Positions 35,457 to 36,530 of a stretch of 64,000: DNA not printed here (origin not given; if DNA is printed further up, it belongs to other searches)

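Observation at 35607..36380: PHP phosphoesterase embedded in the PIP-synthase/ino1/PimA operon: a candidate PIP phosphatase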

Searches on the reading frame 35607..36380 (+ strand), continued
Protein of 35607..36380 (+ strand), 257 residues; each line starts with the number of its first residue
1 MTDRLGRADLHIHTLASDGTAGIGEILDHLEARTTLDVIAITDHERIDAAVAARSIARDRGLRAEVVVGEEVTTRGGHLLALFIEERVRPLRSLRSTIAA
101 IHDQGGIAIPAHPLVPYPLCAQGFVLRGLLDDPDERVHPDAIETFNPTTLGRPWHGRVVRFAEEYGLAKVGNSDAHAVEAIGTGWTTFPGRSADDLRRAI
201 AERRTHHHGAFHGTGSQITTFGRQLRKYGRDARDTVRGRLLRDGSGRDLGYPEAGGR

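Call 64: find_homologous_proteins(query=P0202, max_evalue=1e-30)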
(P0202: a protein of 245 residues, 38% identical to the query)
Query P0202 (245 aa): 478 proteins with E <= 1e-30 among 1639 candidates; the best 120 are listed.
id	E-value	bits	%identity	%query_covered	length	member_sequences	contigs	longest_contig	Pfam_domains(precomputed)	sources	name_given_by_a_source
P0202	2.3e-163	560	100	100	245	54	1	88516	PF13263.13,PF02811.27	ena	-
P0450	1.5e-141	488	87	100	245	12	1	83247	PF13263.13,PF02811.27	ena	-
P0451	6.0e-139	480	86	100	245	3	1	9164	PF13263.13,PF02811.27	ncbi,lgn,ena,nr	ncbi:MAG: PHP domain-containing protein [Chloroflexi bacterium]|nr:PHP domain-containing protein [Ch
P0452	1.6e-138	478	84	100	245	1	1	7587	PF13263.13,PF02811.27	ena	-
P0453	1.5e-137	475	85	100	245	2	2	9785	PF13263.13,PF02811.27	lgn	-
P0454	1.6e-136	472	85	100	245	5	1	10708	PF13263.13,PF02811.27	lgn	-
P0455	2.3e-136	471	84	100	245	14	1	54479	PF13263.13,PF02811.27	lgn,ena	-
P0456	6.0e-136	470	85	100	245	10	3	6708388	PF13263.13,PF02811.27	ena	-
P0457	1.3e-134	465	84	100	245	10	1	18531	PF13263.13,PF02811.27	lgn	-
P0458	4.0e-134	464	83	100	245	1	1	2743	PF13263.13,PF02811.27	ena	-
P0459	5.1e-134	463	84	100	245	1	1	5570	PF13263.13,PF02811.27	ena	-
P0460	5.7e-134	463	83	100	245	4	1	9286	PF13263.13,PF02811.27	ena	-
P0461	9.7e-134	463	82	100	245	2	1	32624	PF13263.13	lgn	-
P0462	1.0e-132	459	82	100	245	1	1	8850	PF13263.13,PF02811.27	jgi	-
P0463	7.7e-132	456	81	100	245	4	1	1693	PF13263.13,PF02811.27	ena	-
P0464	7.7e-132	456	83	100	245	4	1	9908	PF13263.13,PF02811.27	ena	-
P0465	1.3e-130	452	80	100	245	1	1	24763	PF13263.13,PF02811.27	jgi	jgi:hypothetical protein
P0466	2.2e-92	327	86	71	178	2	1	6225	PF02811.27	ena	-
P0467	6.6e-79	283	55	99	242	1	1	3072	PF13263.13,PF02811.27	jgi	jgi:predicted metal-dependent phosphoesterase TrpH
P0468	3.4e-51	192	47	85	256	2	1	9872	PF13263.13,PF02811.27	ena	-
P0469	4.8e-51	192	44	94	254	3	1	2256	PF13263.13,PF02811.27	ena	-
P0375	1.2e-50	190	48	85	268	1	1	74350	PF13263.13,PF02811.27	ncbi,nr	ncbi:MAG: PHP domain-containing protein [Chloroflexi bacterium]|nr:PHP domain-containing protein [Ch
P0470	1.9e-50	190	44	93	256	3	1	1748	PF13263.13,PF02811.27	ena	-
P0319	2.7e-50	189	47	87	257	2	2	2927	PF13263.13,PF02811.27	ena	-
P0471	3.2e-50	189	44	89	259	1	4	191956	PF13263.13,PF02811.27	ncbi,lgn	-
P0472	3.5e-50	189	44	93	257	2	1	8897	PF13263.13,PF02811.27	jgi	jgi:predicted metal-dependent phosphoesterase TrpH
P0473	4.8e-50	189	48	84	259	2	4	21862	PF13263.13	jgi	jgi:predicted metal-dependent phosphoesterase TrpH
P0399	5.9e-50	188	46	84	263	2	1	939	PF13263.13,PF02811.27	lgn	-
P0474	8.4e-50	188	44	85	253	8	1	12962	PF13263.13,PF02811.27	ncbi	ncbi:MAG: PHP-associated domain-containing protein [Chloroflexota bacterium]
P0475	1.4e-49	187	45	85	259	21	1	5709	PF13263.13,PF02811.27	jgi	jgi:predicted metal-dependent phosphoesterase TrpH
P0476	1.9e-49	187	45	82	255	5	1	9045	PF13263.13,PF02811.27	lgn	-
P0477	4.0e-49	185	46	82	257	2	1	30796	PF13263.13,PF02811.27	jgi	jgi:predicted metal-dependent phosphoesterase TrpH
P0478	4.2e-49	185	51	78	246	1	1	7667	PF13263.13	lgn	-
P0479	4.5e-49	185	44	88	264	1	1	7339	PF13263.13,PF02811.27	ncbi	-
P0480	4.8e-49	185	42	96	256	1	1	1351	PF13263.13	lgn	-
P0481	5.8e-49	185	46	84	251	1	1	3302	PF13263.13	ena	-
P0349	8.0e-49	185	46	83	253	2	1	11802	PF13263.13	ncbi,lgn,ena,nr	ncbi:MAG: hypothetical protein M0Z94_10400 [Dehalococcoidales bacterium]|nr:hypothetical protein [De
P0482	8.4e-49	184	42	93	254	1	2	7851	PF13263.13,PF02811.27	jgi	jgi:predicted metal-dependent phosphoesterase TrpH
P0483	8.7e-49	184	42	84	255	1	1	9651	PF13263.13,PF02811.27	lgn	-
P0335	8.8e-49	184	48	84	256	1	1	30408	PF13263.13,PF02811.27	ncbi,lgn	-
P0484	9.4e-49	184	45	86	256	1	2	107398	PF13263.13,PF02811.27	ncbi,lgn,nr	ncbi:MAG: PHP domain-containing protein [Chloroflexi bacterium]|nr:PHP domain-containing protein [Ch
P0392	9.9e-49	184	46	84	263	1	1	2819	PF13263.13,PF02811.27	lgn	-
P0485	1.0e-48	184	43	91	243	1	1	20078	PF13263.13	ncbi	-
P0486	1.9e-48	183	45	91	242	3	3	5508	PF13263.13,PF02811.27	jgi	jgi:predicted metal-dependent phosphoesterase TrpH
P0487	2.1e-48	183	42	94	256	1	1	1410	PF13263.13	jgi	-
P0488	2.8e-48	183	44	85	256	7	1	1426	PF13263.13,PF02811.27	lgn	-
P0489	2.8e-48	183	43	95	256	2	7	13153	PF13263.13,PF02811.27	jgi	jgi:predicted metal-dependent phosphoesterase TrpH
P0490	3.2e-48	183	44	85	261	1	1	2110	PF13263.13,PF02811.27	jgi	jgi:predicted metal-dependent phosphoesterase TrpH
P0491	3.2e-48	183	46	85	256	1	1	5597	PF13263.13,PF02811.27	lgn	-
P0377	4.0e-48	182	46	85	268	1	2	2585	PF13263.13,PF02811.27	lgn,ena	-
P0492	5.6e-48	182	42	83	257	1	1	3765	PF13263.13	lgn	-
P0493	7.3e-48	181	42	94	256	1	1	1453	PF13263.13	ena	-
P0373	8.0e-48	181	45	87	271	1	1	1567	PF13263.13,PF02811.27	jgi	jgi:predicted metal-dependent phosphoesterase TrpH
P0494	8.2e-48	181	44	95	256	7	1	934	PF13263.13,PF02811.27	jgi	jgi:predicted metal-dependent phosphoesterase TrpH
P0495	8.3e-48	181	41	97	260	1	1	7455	PF13263.13,PF02811.27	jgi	jgi:hypothetical protein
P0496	9.3e-48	181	42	84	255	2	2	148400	PF13263.13,PF02811.27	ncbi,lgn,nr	ncbi:MAG: phosphotransferase [Chloroflexi bacterium]|nr:phosphotransferase [Chloroflexota bacterium]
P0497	1.1e-47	181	41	97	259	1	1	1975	PF13263.13,PF02811.27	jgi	jgi:predicted metal-dependent phosphoesterase TrpH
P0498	1.1e-47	181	45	84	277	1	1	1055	PF13263.13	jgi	jgi:predicted metal-dependent phosphoesterase TrpH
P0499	1.3e-47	181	44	87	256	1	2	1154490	PF13263.13,PF02811.27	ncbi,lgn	-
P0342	1.4e-47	180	45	85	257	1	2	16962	PF13263.13,PF02811.27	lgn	-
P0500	1.4e-47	180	42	87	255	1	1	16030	PF13263.13,PF02811.27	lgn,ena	-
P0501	1.6e-47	180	43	95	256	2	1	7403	PF13263.13,PF02811.27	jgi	jgi:predicted metal-dependent phosphoesterase TrpH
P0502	1.7e-47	180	40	92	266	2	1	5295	PF13263.13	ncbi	-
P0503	2.4e-47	180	46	80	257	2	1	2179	PF13263.13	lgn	-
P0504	2.4e-47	180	44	80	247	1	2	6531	PF13263.13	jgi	jgi:predicted metal-dependent phosphoesterase TrpH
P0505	2.8e-47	179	42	87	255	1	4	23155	PF13263.13,PF02811.27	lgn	-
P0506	3.6e-47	179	43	85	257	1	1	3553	PF13263.13,PF02811.27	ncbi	-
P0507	3.7e-47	179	42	94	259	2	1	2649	PF13263.13,PF02811.27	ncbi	-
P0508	5.5e-47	178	44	91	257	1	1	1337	PF13263.13,PF02811.27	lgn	-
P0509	5.9e-47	178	45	81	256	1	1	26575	PF13263.13,PF02811.27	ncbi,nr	ncbi:MAG: PHP domain-containing protein [Chloroflexi bacterium]|nr:PHP domain-containing protein [Ch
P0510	7.0e-47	178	44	85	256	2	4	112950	PF13263.13,PF02811.27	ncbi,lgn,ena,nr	ncbi:MAG: PHP domain-containing protein [Chloroflexi bacterium]|nr:PHP domain-containing protein [Ch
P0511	7.0e-47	178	48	83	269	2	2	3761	PF13263.13,PF02811.27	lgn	-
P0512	7.2e-47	178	43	95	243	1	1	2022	PF13263.13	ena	-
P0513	7.2e-47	178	44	89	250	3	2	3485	PF13263.13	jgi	jgi:predicted metal-dependent phosphoesterase TrpH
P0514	7.9e-47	178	43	86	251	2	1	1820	PF13263.13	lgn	-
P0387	8.1e-47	178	46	81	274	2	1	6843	PF13263.13,PF02811.27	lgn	-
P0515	8.2e-47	178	43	87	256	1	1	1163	PF13263.13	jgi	jgi:hypothetical protein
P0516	8.3e-47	178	43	87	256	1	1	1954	PF13263.13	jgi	jgi:predicted metal-dependent phosphoesterase TrpH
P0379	8.6e-47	178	47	81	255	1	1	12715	PF13263.13,PF02811.27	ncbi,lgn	-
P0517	8.6e-47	178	44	93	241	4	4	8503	PF13263.13,PF02811.27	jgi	jgi:predicted metal-dependent phosphoesterase TrpH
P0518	8.7e-47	178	41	96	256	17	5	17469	PF13263.13,PF02811.27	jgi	jgi:predicted metal-dependent phosphoesterase TrpH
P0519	1.3e-46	177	45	80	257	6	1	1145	PF13263.13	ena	-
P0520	1.7e-46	177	44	80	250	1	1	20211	PF13263.13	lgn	-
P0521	2.1e-46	177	42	87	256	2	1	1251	PF13263.13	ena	-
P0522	2.7e-46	176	45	81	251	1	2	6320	PF13263.13,PF02811.27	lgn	-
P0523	3.5e-46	176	47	84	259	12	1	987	PF13263.13,PF02811.27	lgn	-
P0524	3.8e-46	176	45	80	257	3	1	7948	PF13263.13,PF02811.27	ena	-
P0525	4.2e-46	176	43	80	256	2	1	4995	PF13263.13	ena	-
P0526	4.2e-46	176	43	80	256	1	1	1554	PF13263.13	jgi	-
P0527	4.9e-46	175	47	80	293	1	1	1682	PF13263.13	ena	-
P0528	5.7e-46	175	45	85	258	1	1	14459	PF13263.13,PF02811.27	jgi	jgi:predicted metal-dependent phosphoesterase TrpH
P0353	5.9e-46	175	43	83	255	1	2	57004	PF13263.13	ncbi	ncbi:MAG: PHP-associated domain-containing protein [Chloroflexota bacterium]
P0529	7.3e-46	175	45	85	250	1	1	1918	PF13263.13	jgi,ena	-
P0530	8.0e-46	175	43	87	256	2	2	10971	PF13263.13,PF02811.27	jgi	jgi:predicted metal-dependent phosphoesterase TrpH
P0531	9.9e-46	174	43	80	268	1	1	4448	PF13263.13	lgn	-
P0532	1.1e-45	174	42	85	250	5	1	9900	PF13263.13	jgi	jgi:predicted metal-dependent phosphoesterase TrpH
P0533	1.9e-45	173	44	80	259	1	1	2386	PF13263.13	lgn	-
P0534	1.9e-45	173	41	87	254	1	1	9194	PF13263.13,PF02811.27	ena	-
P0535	3.0e-45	173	40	93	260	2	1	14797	PF13263.13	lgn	-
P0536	3.2e-45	173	47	77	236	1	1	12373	PF13263.13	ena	-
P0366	3.4e-45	173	39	86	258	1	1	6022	PF13263.13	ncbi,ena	-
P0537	3.6e-45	173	38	91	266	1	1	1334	PF13263.13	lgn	-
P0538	3.9e-45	172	44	85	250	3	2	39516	PF13263.13,PF02811.27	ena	-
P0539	5.4e-45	172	45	80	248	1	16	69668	PF13263.13,PF02811.27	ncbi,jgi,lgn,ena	-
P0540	9.0e-45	171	46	80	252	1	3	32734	PF13263.13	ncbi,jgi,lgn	-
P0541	1.0e-44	171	41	89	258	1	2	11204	PF13263.13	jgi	-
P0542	1.1e-44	171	38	93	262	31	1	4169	PF13263.13,PF02811.27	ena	-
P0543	1.1e-44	171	43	89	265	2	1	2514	PF13263.13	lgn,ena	-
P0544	1.3e-44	171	44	96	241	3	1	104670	PF13263.13,PF02811.27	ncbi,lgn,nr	ncbi:MAG TPA: PHP domain-containing protein [Roseiflexaceae bacterium]|nr:PHP domain-containing prot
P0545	1.4e-44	171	41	95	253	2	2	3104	PF13263.13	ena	-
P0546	1.4e-44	171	44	87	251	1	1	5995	PF13263.13,PF02811.27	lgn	-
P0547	1.4e-44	171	39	97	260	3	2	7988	PF13263.13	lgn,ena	-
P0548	1.5e-44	171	44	84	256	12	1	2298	PF13263.13,PF02811.27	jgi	jgi:hypothetical protein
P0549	1.6e-44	170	42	80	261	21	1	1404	PF13263.13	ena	-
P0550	1.9e-44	170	44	81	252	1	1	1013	PF13263.13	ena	-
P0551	1.9e-44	170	42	80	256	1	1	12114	PF13263.13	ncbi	ncbi:MAG: PHP domain-containing protein [Dehalococcoidia bacterium]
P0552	1.9e-44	170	44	89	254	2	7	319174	PF13263.13,PF02811.27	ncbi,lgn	-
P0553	1.9e-44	170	45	81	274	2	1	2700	PF13263.13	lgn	-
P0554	2.0e-44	170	38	91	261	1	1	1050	PF13263.13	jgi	jgi:predicted metal-dependent phosphoesterase TrpH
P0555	2.1e-44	170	46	78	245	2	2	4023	PF13263.13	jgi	jgi:predicted metal-dependent phosphoesterase TrpH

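Call 67: find_related_loci(query=A3, collection=metagenome_contigs, flank=7000)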
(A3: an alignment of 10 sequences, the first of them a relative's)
Query A3 (241 aa) in metagenome_contigs; peptide patterns used: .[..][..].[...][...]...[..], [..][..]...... (x = any residue, [..] = any of these).
600 stretches matched a pattern (row limit reached: there are more); 557 encode a relative of the query (tblastn E <= 1e-3); the best 80 are kept; 80 distinct loci.
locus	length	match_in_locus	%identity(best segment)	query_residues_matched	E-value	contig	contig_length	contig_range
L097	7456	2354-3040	61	1-229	9e-84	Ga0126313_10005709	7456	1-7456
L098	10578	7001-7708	62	1-236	1e-79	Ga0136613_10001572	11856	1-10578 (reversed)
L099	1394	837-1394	60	1-190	2e-68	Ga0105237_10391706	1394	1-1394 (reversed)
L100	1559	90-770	56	1-216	1e-67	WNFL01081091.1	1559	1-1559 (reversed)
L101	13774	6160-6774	59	6-210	2e-62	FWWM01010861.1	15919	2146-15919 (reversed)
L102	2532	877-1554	49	5-229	6e-59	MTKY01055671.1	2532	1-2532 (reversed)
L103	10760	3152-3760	51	7-210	3e-55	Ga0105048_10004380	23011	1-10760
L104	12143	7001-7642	49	1-210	4e-53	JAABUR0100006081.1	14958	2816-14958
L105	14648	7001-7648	50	2-214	3e-53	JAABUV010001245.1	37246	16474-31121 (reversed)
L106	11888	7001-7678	42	7-231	8e-52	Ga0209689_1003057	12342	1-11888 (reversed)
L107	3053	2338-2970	47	7-214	9e-52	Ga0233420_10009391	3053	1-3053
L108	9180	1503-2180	42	7-231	3e-51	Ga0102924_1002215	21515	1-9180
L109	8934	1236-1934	43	7-241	2e-51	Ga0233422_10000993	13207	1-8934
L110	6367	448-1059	47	5-206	3e-51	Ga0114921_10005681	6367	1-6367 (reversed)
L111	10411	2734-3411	42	7-231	4e-51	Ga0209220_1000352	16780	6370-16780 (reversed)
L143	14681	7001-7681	42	7-231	3e-47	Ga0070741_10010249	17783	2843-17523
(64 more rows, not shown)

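Call 71: search_protein_families(library=pfam, proteins=[L143:2588-4219:+, L143:4343-4828:-, L143:4831-5301:+, L143:6226-6588:+, L143:6857-7690:+, L143:8008-8799:+, L143:9046-9819:+, L143:10109-12496:+, L143:12543-14000:-], max_evalue=0.0001)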
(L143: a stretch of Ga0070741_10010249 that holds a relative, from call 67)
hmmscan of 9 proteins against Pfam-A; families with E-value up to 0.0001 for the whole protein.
L143:2588-4219:+ (543 aa): 3 families
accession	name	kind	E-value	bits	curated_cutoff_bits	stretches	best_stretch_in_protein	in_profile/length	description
PF02518.31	HATPase_c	-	4.2e-32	111.3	26.4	1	405-515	2-110/111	Histidine kinase-, DNA gyrase B-, and HSP90-like ATPase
PF00512.31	HisKA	-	3.6e-16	59.4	26.9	1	291-358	1-66/66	His Kinase A (phospho-acceptor) domain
PF00672.30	HAMP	-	5.9e-15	55.8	25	1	227-279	1-52/53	HAMP domain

L143:4343-4828:- (161 aa): 0 families

L143:4831-5301:+ (156 aa): 1 family
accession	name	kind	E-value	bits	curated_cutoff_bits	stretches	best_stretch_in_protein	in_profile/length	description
PF11645.14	PDDEXK_5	-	1.1e-34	119.9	26.1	1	16-150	2-137/138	PD-(D/E)XK endonuclease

L143:6226-6588:+ (120 aa): 4 families
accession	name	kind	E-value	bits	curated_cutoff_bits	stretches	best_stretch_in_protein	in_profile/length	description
PF01022.26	HTH_5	-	1.9e-11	44.1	22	1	22-68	1-46/47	Bacterial regulatory protein, arsR family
PF12802.13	MarR_2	-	5.4e-07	30.1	27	1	26-72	8-55/61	MarR family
PF12840.13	HTH_20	-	8.4e-07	29.3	27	1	21-68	2-49/51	Helix-turn-helix domain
PF13412.12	HTH_24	-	1.2e-05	25.2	21.9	1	26-68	6-48/48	Winged helix-turn-helix DNA-binding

L143:6857-7690:+ (277 aa): 2 families
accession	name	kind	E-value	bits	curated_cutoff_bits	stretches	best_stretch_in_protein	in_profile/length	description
PF13263.12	PHP_C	-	4.5e-09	36.2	21.3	1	206-245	13-54/56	PHP-associated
PF02811.25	PHP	-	2.6e-06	28.3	26.4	1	51-95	1-46/164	PHP domain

L143:8008-8799:+ (263 aa): 1 family
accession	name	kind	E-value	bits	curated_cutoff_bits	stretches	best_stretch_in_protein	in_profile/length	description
PF09763.15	Sec3_CC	-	9.5e-06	25.9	27.1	0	108-213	12-120/133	Exocyst complex component Sec3, coiled-coil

L143:9046-9819:+ (257 aa): 1 family
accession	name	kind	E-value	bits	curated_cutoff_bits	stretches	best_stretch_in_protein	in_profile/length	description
PF01066.26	CDP-OH_P_transf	-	1.6e-17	64.8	22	1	27-181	3-144/152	CDP-alcohol phosphatidyltransferase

L143:10109-12496:+ (795 aa): 1 family
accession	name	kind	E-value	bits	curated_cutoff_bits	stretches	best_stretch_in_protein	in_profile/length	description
PF01936.24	NYN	-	2.4e-28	99.9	24.2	1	638-787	1-144/145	NYN domain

L143:12543-14000:- (485 aa): 3 families
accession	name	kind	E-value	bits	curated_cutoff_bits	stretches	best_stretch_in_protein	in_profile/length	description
PF02518.31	HATPase_c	-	3.5e-29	101.9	26.4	1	360-467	2-109/111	Histidine kinase-, DNA gyrase B-, and HSP90-like ATPase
PF00512.31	HisKA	-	1.1e-17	64.3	26.9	1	250-312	2-64/66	His Kinase A (phospho-acceptor) domain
PF00672.30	HAMP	-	3.9e-10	40.3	25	1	184-237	1-52/53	HAMP domain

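Call 76: search_protein_families(library=pfam, proteins=[L105:2227-2919:+, L105:3111-4190:+, L105:4616-5101:+, L105:5745-6899:+, L105:6992-7753:+, L105:7649-9154:-, L105:9365-10291:-, L105:10284-11969:-], max_evalue=0.0001)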
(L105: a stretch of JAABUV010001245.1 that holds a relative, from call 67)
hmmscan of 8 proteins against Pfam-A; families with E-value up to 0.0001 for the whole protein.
L105:2227-2919:+ (230 aa): 3 families
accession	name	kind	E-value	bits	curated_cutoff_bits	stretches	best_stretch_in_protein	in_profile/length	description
PF00106.31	adh_short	-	4.5e-38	131.1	26.6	1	8-196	2-193/195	short chain dehydrogenase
PF13561.12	adh_short_C2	-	1.5e-29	103.7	27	1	13-193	1-184/236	Enoyl-(Acyl carrier protein) reductase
PF08659.16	KR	-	4.2e-07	30.5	22.6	1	10-166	4-161/180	KR domain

L105:3111-4190:+ (359 aa): 1 family
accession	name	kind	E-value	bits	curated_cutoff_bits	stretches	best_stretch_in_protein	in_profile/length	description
PF02547.20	Queuosine_synth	-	2.7e-73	247.3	25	1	5-356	4-322/322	Queuosine biosynthesis protein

L105:4616-5101:+ (161 aa): 0 families

L105:5745-6899:+ (384 aa): 6 families
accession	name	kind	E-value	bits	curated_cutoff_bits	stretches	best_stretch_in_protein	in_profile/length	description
PF00534.26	Glycos_transf_1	-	2.4e-31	109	26.4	1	191-345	8-171/172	Glycosyl transferases group 1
PF13692.12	Glyco_trans_1_4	-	1.9e-30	106.4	27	1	199-332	2-142/142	Glycosyl transferases group 1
PF13439.12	Glyco_transf_4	-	9.7e-26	91.2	28.5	1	14-176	1-168/170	Glycosyltransferase Family 4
PF13579.12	Glyco_trans_4_4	-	1.7e-17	64.6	29.7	1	15-169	1-152/158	Glycosyl transferase 4-like domain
PF13524.12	Glyco_trans_1_2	-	3.7e-08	33.9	25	1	216-360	6-143/144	Glycosyl transferase-like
PF20706.3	GT4-conflict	-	2.6e-07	30.4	26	1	175-356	173-382/385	Family 4 Glycosyltransferase in conflict systems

L105:6992-7753:+ (253 aa): 2 families
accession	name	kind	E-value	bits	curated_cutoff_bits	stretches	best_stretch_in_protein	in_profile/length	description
PF13263.12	PHP_C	-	2.1e-12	46.8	21.3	1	155-208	1-56/56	PHP-associated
PF02811.25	PHP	-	4.7e-07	30.7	26.4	1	12-78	1-66/164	PHP domain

L105:7649-9154:- (501 aa): 1 family
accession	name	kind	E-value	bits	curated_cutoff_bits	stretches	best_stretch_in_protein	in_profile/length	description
PF01425.27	Amidase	-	2.8e-86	290.7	27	1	50-469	1-445/445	Amidase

L105:9365-10291:- (308 aa): 2 families
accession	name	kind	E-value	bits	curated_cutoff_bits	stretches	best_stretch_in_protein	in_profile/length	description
PF00753.33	Lactamase_B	-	8.8e-25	88.2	22.7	1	30-228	8-196/196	Metallo-beta-lactamase superfamily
PF12706.13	Lactamase_B_2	-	5.2e-05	23.4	27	1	42-190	4-131/200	Beta-lactamase superfamily domain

L105:10284-11969:- (561 aa): 2 families
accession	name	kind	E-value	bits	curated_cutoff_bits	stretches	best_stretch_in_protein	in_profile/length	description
PF00501.34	AMP-binding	-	6.1e-74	249.5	29.9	1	48-411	6-384/384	AMP-binding enzyme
PF13193.12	AMP-binding_C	-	3.9e-25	89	24.5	1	461-539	1-76/76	AMP-binding enzyme C-terminal domain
